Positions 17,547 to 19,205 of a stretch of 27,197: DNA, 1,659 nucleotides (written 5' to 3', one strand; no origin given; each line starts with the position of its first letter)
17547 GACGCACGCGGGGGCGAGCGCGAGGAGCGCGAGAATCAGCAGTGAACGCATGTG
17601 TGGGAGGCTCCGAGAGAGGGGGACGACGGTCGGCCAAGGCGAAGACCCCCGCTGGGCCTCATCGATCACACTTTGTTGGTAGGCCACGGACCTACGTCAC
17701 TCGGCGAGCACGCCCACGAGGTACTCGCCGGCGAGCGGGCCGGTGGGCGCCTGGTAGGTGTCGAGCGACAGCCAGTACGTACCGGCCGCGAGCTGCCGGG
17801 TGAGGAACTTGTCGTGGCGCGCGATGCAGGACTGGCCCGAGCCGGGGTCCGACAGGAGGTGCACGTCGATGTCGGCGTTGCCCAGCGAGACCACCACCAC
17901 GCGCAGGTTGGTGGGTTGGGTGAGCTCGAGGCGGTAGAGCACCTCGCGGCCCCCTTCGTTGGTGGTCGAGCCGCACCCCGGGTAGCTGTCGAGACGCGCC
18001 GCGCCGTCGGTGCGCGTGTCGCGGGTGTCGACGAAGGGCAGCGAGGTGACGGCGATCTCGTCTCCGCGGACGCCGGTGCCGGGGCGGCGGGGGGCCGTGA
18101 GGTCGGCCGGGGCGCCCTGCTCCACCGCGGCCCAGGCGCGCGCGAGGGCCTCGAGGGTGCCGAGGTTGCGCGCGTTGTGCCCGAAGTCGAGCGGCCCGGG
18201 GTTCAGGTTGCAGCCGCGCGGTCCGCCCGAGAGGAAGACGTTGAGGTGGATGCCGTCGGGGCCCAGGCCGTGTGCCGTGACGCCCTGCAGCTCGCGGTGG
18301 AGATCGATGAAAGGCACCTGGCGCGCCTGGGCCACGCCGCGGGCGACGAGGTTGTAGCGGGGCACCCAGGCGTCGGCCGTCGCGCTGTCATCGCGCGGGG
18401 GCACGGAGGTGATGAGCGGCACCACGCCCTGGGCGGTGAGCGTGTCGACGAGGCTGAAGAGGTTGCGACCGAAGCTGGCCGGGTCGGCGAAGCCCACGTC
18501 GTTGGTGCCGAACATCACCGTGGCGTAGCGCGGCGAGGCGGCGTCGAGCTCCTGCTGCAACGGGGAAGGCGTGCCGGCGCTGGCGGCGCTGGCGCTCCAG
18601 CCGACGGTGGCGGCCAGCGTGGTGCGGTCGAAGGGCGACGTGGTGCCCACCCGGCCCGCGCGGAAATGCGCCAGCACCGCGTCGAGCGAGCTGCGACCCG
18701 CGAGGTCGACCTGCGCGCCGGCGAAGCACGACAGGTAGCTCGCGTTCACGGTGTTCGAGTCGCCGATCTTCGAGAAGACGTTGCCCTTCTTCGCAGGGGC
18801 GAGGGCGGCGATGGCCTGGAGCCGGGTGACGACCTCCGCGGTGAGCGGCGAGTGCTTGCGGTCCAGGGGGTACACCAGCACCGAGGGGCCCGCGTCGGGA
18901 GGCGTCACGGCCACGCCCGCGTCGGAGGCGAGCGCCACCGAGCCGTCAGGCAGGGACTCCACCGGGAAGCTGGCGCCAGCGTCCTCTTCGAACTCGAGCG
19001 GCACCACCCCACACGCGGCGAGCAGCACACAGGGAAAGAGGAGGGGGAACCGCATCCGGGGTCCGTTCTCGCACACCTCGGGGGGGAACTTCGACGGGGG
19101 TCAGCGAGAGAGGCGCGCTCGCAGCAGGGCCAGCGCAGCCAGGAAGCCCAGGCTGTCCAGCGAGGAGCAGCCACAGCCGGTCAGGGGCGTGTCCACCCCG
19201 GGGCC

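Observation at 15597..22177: LysR regulator divergent from a four-gene block of exported proteins (membrane protein, PL6-like beta-helix, SGNH/PPC esterase, Cys-rich repeat protein)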

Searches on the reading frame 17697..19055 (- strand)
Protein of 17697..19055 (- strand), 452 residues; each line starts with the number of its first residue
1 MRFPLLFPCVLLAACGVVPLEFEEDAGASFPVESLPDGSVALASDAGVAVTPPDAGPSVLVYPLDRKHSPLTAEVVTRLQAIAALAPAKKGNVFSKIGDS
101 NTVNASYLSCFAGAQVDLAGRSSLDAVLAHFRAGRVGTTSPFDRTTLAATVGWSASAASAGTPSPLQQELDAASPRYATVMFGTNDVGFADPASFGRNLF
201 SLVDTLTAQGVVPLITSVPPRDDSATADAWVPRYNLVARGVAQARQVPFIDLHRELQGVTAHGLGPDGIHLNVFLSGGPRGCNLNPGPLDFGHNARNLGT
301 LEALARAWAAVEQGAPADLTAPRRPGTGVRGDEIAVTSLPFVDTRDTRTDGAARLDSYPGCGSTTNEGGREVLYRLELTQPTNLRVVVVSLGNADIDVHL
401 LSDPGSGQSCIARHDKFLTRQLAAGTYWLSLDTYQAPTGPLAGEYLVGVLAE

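Call 3: search_protein_families(library=pfam, proteins=[window:17697-19055:-], max_evalue=0.01)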
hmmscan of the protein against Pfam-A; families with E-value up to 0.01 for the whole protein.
window:17697-19055:- (452 aa): 2 families
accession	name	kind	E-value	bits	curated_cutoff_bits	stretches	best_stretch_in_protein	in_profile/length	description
PF13472.12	Lipase_GDSL_2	-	3.1e-17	64.1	32.9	1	97-272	2-172/178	GDSL-like Lipase/Acylhydrolase family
PF00657.28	Lipase_GDSL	-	3e-06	28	23.6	1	97-272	4-197/208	GDSL-like Lipase/Acylhydrolase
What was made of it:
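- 17697..19055 (-): 452-aa SGNH/GDSL lipoprotein esterase with a C-terminal PPC-like beta-sandwich (residues ~320-452). Lipase_GDSL_2 64.1 bits (call 3).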

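Call 4: search_protein_families(library=ncbifam, proteins=[window:17697-19055:-], max_evalue=0.01)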
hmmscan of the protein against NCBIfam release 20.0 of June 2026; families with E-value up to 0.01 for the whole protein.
window:17697-19055:- (452 aa): 0 families

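Call 25: find_homologous_proteins(query=window:17697-19055:-, max_evalue=0.00001)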
Query window:17697-19055:- (452 aa): 310 proteins with E <= 0.00001 among 8000 candidates; the best 120 are listed.
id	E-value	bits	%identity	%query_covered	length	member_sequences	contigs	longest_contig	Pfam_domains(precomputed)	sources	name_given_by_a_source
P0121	2.2e-298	1008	100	100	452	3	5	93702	PF13472.13,PF00657.29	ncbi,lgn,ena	-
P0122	2.6e-190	651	71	91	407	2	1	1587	PF13472.13,PF00657.29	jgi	-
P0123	4.4e-189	647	65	100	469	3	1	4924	PF13472.13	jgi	jgi:hypothetical protein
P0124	9.9e-187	640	67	98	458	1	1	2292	PF13472.13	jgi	jgi:hypothetical protein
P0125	7.8e-186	637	66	100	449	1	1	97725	PF13472.13,PF00657.29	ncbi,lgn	-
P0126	3.1e-185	635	65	100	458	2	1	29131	PF13472.13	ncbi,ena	-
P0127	6.0e-185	634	66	100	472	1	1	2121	PF13472.13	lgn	-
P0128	1.3e-183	629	67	96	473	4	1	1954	PF13472.13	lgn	-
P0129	2.5e-183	628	69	90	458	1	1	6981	PF13472.13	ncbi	-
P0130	4.2e-183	628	64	99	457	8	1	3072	PF13472.13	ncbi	-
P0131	1.7e-182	626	71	88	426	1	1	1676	PF13472.13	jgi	jgi:hypothetical protein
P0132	7.3e-182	624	65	100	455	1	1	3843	PF13472.13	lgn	-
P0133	2.1e-181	622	67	92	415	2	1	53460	PF13472.13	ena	-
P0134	2.7e-181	622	63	100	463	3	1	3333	PF13472.13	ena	-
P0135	7.1e-181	620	64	100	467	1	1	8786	PF13472.13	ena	-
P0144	8.4e-176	604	64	100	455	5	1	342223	PF13472.13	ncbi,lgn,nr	ncbi:MAG: SGNH/GDSL hydrolase family protein [Archangium sp.]|nr:SGNH/GDSL hydrolase family protein 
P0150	3.8e-165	568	61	95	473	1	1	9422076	PF13472.13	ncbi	ncbi:MAG: SGNH/GDSL hydrolase family protein [Archangium sp.]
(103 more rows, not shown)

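Call 26: find_encoding_contigs(protein=P0125, flank=8000, max_places=2)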
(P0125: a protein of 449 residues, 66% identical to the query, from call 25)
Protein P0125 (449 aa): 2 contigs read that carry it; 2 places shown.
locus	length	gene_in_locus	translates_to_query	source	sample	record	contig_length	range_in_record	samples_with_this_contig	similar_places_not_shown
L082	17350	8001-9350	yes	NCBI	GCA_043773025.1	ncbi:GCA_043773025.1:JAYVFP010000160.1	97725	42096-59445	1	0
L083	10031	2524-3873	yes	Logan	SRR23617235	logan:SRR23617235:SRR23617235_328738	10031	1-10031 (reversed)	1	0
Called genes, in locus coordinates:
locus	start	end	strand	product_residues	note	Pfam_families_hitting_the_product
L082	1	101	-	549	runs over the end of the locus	PF13620:CarboxypepD_reg (weak), PF25020:TTR_TEN1-4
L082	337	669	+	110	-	-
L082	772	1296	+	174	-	PF09536:DUF2378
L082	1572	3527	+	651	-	PF04734:Ceramidase_alk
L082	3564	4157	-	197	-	-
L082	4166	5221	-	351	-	-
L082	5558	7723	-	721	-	PF00041:fn3 (faint)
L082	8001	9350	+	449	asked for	PF00657:Lipase_GDSL (faint), PF13472:Lipase_GDSL_2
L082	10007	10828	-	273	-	-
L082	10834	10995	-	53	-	-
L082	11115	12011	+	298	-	-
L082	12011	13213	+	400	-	PF04966:OprB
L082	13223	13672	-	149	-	PF13527:Acetyltransf_9 (weak), PF00583:Acetyltransf_1 (weak), PF13508:Acetyltransf_7 (weak), PF13673:Acetyltransf_10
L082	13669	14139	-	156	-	-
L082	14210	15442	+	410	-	PF00085:Thioredoxin, PF13098:Thioredoxin_2, PF13899:Thioredoxin_7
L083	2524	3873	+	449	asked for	PF00657:Lipase_GDSL (faint), PF13472:Lipase_GDSL_2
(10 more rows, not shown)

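Call 27: find_encoding_contigs(protein=P0144, flank=8000, max_places=2)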
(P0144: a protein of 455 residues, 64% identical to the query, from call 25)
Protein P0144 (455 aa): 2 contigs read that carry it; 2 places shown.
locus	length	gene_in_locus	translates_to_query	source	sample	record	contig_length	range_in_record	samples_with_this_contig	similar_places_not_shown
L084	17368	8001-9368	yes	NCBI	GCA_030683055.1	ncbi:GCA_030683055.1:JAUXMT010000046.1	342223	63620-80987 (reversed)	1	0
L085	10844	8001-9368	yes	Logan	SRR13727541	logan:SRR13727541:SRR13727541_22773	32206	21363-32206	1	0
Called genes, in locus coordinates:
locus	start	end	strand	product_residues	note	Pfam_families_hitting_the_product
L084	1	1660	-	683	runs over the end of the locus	PF00009:GTP_EFTU, PF03193:RsgA_GTPase (faint), PF22042:EF-G_D2 (weak), PF14492:EFG_III, PF03764:EFG_IV, PF00679:EFG_C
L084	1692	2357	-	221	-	PF14243:R2K_3, PF18299:R2K_2 (weak)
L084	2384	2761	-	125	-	PF00072:Response_reg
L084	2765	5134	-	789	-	PF13426:PAS_9 (weak), PF00512:HisKA, PF02518:HATPase_c, PF00072:Response_reg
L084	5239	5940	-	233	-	PF00072:Response_reg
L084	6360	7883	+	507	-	PF13472:Lipase_GDSL_2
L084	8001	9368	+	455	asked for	PF13472:Lipase_GDSL_2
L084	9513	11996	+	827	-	PF02518:HATPase_c, PF00204:DNA_gyraseB, PF01751:Toprim, PF21249:GyrB_hook (weak), PF18053:GyrB_insert, PF00986:DNA_gyraseB_C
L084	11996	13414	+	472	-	-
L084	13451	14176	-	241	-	-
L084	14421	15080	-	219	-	PF17803:Cadherin_4, PF17892:Cadherin_5, PF17963:Big_9, PF17803:Cadherin_4, PF17892:Cadherin_5, PF17963:Big_9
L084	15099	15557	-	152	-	-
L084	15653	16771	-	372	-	PF02463:SMC_N, PF13304:AAA_21 (faint)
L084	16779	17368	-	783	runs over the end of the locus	-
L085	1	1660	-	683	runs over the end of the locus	PF00009:GTP_EFTU, PF03193:RsgA_GTPase (faint), PF22042:EF-G_D2 (weak), PF14492:EFG_III, PF03764:EFG_IV, PF00679:EFG_C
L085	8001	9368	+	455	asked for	PF13472:Lipase_GDSL_2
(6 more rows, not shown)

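Call 28: find_encoding_contigs(protein=P0150, flank=8000, max_places=2)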
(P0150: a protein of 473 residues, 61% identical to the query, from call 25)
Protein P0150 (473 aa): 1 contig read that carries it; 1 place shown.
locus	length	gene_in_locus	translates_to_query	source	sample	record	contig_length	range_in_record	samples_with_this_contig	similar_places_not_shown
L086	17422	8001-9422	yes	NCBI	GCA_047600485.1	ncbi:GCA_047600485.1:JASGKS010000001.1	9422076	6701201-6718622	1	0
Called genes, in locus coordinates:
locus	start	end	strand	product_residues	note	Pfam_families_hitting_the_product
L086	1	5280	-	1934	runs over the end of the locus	-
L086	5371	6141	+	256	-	PF02698:DUF218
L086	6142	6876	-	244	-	-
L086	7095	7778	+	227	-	PF08241:Methyltransf_11 (weak), PF08242:Methyltransf_12 (weak), PF13649:Methyltransf_25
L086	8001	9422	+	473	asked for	PF13472:Lipase_GDSL_2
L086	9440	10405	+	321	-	PF22481:DUF6985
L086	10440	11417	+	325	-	-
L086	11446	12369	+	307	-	-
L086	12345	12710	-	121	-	-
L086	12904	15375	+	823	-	PF02518:HATPase_c, PF00204:DNA_gyraseB, PF01751:Toprim, PF21249:GyrB_hook (faint), PF18053:GyrB_insert, PF00986:DNA_gyraseB_C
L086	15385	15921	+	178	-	-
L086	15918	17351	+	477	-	-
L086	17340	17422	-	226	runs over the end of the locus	-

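Call 43: search_solved_structures(query=window:17697-19055:-, max_evalue=1, show_alignments=2)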
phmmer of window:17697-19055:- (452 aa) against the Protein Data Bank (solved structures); distinct sequences matched with E-value up to 1: 7.
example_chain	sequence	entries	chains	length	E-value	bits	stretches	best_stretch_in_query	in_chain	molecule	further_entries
1ku0_A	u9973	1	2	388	0.34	13.2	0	247-290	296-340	L1 lipase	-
1o1w_A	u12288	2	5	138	0.73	12.1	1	340-405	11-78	RIBONUCLEASE H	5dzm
7xis_A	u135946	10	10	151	0.74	12.1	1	337-405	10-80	Reverse Transcriptase RNase H domain | Pol protein,Pol protein,HIV-1 Reverse Transcriptase RNase H active domain | Pol protein,Pol protein,Ribonuclease H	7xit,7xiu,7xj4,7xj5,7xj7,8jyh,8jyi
3lp3_A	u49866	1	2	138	0.89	11.8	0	340-407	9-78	p15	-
3k2p_A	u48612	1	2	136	0.89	11.8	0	340-407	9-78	Reverse Transcriptase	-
1hrh_A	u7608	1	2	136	0.93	11.8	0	340-407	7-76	RIBONUCLEASE H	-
1rdh_A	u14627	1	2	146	0.99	11.7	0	340-407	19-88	HIV-1 REVERSE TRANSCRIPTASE (RIBONUCLEASE H DOMAIN)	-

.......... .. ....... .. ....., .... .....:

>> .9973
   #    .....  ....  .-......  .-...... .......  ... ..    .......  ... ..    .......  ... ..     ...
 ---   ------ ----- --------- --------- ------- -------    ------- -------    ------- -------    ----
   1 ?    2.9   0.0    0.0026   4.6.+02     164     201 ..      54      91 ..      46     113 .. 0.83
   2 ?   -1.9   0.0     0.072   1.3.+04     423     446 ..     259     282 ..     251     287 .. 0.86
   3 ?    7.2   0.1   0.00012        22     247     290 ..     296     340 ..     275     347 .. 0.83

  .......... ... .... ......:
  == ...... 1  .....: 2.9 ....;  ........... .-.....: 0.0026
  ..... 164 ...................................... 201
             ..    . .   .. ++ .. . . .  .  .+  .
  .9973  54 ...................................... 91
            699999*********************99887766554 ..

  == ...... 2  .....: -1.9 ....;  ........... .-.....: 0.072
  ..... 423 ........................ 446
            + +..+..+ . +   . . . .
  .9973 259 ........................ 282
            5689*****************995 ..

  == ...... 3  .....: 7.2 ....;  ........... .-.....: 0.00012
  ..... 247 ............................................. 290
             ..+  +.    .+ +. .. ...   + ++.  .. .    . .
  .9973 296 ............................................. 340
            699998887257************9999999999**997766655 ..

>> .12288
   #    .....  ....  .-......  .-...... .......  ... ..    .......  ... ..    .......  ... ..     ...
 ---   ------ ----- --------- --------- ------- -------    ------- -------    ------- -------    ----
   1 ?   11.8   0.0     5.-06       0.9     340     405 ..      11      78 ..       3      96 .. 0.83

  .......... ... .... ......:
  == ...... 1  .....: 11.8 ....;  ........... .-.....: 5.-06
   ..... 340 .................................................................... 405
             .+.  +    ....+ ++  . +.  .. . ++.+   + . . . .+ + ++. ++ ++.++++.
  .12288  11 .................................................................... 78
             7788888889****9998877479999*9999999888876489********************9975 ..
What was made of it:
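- Tried and rejected: Direct PDB sequence search for the SGNH protein: nothing (call 43).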

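Call 67: predict_structure(alignment_id=A4)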
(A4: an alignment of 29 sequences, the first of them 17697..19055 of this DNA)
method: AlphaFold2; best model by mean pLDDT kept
length: 452 residues; sequences in the alignment: 29
mean_pLDDT: 85.9   pTM: 0.84
mean pLDDT of the five models: 85.9, 85.4, 84.9, 84.7, 82.7
residues with pLDDT >= 90: 319; 70-90: 64; 50-70: 18; < 50: 51
segments of 3 or more residues with pLDDT < 50: 1-3, 5-7, 9-14, 16-35, 37-55
pLDDT, mean of each block of 10 residues (from residue 1): 46 43 37 41 36 61 96 98 98 91 78 91 96 95 80 78 93 96 77 93 97 96 93 96 98 94 93 75 89 94 98 97 94 95 94 92 86 97 97 94 96 94 98 87 96 94
secondary structure, 60 per line:
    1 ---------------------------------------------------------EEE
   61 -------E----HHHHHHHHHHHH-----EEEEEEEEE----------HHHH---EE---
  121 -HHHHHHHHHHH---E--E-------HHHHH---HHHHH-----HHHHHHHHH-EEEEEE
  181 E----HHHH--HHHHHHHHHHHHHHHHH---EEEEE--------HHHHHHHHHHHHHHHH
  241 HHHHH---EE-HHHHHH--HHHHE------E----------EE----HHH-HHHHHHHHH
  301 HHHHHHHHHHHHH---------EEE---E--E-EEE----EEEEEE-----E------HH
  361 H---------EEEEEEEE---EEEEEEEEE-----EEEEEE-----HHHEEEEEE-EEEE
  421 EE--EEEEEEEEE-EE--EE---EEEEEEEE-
elements in order: E58-60 H73-84 E90-98 H109-112 H122-132 H147-151 H155-159 H165-173 E175-181 H186-189 H192-208 E212-216 H225-245 H252-257 H260-263 H292-313 E323-325 E334-336 E341-346 E371-378 E382-390 E396-401 E410-415 E417-422 E425-433 E444-451
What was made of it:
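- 17697..19055 (-): AF2 pLDDT is 86 (call 67).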

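Call 71: fold_search(model_id=the predicted structure, library=pdb)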
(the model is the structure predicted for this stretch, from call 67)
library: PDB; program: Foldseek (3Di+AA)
matches with E <= 10: 1270; with E <= 0.001: 73
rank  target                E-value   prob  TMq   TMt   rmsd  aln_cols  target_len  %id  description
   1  9lna_A                3.7e-07  1.00  0.30  0.24  20.2       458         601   13  SFP21A phage tail fiber (Gp09) (released 2026-01-28)
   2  9d81                  6.5e-06  1.00  0.30  0.23  19.2       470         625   12  Shigella flexneri bacteriophage Moo19 Gp82 (released 2025-01-15)
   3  9d84_A                2.6e-05  0.99  0.27  0.18  19.1       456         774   13  Shigella flexneri bacteriophage B2 Gp48 and Gp49 (released 2025-01-15)
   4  3rjt_A                5.3e-05  1.00  0.29  0.58   7.2       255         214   20  Crystal structure of lipolytic protein G-D-S-L family from Alicyclobacillus acidocaldarius subsp. acidocaldarius DSM 4 (released 2011-04-27)
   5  1uas                  6.7e-05  0.44  0.14  0.16  17.7       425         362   10  Crystal structure of rice alpha-galactosidase (released 2003-07-01)
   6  9hi6_A                8.0e-05  1.00  0.27  0.54   9.8       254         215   16  Structure of scaffold FI6-focused design_04 in complex with FI6-Fab (released 2025-12-03)
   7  9hi5_C                8.5e-05  1.00  0.28  0.56  10.0       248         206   16  Structure of scaffold FI6-focused design_02 (released 2025-12-03)
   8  4iyj_A                9.0e-05  1.00  0.27  0.55  10.4       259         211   14  Crystal structure of a putative acylhydrolase (BACUNI_03406) from Bacteroides uniformis ATCC 8492 at 1.37 A resolution (released 2013-03-06)
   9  6ov3_B                1.0e-04  1.00  0.15  0.44   6.7       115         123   13  Crystal structure of human claudin-9 in complex with Clostridium perfringens entertoxin C-terminal domain in open form (released 2019-09-04)
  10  8u5d_B                1.0e-04  1.00  0.16  0.43   7.0       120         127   12  Crystal Structure of C-terminal domain of Clostridium perfringens Enterotoxin in Space Group P 41 21 2 (released 2023-12-20)
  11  2y8k                  1.0e-04  0.75  0.14  0.14  17.7       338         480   12  Structure of CtGH5-CBM6, an arabinoxylan-specific xylanase. (released 2011-02-16)
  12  1jrl                  1.1e-04  1.00  0.21  0.50   2.9       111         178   21  Crystal structure of E. coli Lysophospholiase L1/Acyl-CoA Thioesterase I/Protease I L109P mutant (released 2003-07-08)
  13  8u5b_B                1.1e-04  1.00  0.15  0.44   5.8       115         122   11  Cryo-EM structure of human claudin-4 complex with Clostridium perfringens enterotoxin C-terminal domain and sFab COP-1 (released 2023-09-27)
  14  4dzg                  1.2e-04  1.00  0.18  0.61   5.4       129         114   18  Crystal structure of Aeromonas hydrophila PliG, a periplasmic lysozyme inhibitor of g-type lysozyme (released 2012-06-13)
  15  3wnk                  1.2e-04  0.66  0.17  0.12  22.6       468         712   10  Crystal Structure of Bacillus circulans T-3040 cycloisomaltooligosaccharide glucanotransferase (released 2014-02-05)
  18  5sv5                  1.4e-04  1.00  0.18  0.69   5.6       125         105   16  1.0 Angstrom Crystal Structure of pre-Peptidase C-terminal Domain of Collagenase from Bacillus anthracis. (released 2016-08-17)
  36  1nqj_B                2.5e-04  1.00  0.18  0.67   5.8       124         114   11  CRYSTAL STRUCTURE OF CLOSTRIDIUM HISTOLYTICUM COLG COLLAGENASE COLLAGEN-BINDING DOMAIN 3B AT 1.0 ANGSTROM RESOLUTION I (released 2003-04-15)
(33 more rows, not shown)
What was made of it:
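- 17697..19055 (-): Foldseek matches SGNH esterases, and matches the PPC domain 5sv5 and ColG collagen-binding domain 1nqj for the C-terminal domain (call 71).
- On PPC (bacterial pre-peptidase C-terminal) domain: Foldseek gives 5sv5 at target TM 0.69 and 1nqj at 0.67 (call 71).
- Closest known: SGNH esterases with appended beta-sandwich domains. Same: An SGNH catalytic domain plus a C-terminal jelly-roll that matches PPC and collagen-binding domains at TM 0.67-0.69 (call 71).
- Checked: The modelled C-terminal domain does match PPC and collagen-binding domains by fold (5sv5 TM 0.69, 1nqj 0.67; call 71).
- The SGNH fold matches are generic: TesA, Axe2, Ape and phage tail fibres (call 71).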

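Call 92: find_encoding_contigs(protein=P0133, flank=7000, max_places=1)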
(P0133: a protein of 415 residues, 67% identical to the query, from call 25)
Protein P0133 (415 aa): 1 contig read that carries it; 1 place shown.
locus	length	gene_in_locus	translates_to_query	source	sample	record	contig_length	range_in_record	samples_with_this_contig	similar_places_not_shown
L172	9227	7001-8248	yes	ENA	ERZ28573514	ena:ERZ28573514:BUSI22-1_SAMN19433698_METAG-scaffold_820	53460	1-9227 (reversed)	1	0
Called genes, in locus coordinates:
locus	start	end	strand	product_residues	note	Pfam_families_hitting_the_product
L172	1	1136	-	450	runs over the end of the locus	PF00072:Response_reg, PF00512:HisKA, PF02518:HATPase_c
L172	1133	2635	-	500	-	PF02518:HATPase_c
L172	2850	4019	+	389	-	PF08668:HDOD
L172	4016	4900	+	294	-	-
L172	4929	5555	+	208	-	PF07963:N_methyl, PF14245:Pilin_PilA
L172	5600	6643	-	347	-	PF13649:Methyltransf_25, PF13847:Methyltransf_31 (weak), PF08241:Methyltransf_11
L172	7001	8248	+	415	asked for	PF13472:Lipase_GDSL_2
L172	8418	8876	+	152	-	PF07638:Sigma70_ECF (faint), PF04542:Sigma70_r2, PF08281:Sigma70_r4_2, PF13384:HTH_23 (weak), PF13551:HTH_29 (weak)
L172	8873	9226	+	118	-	?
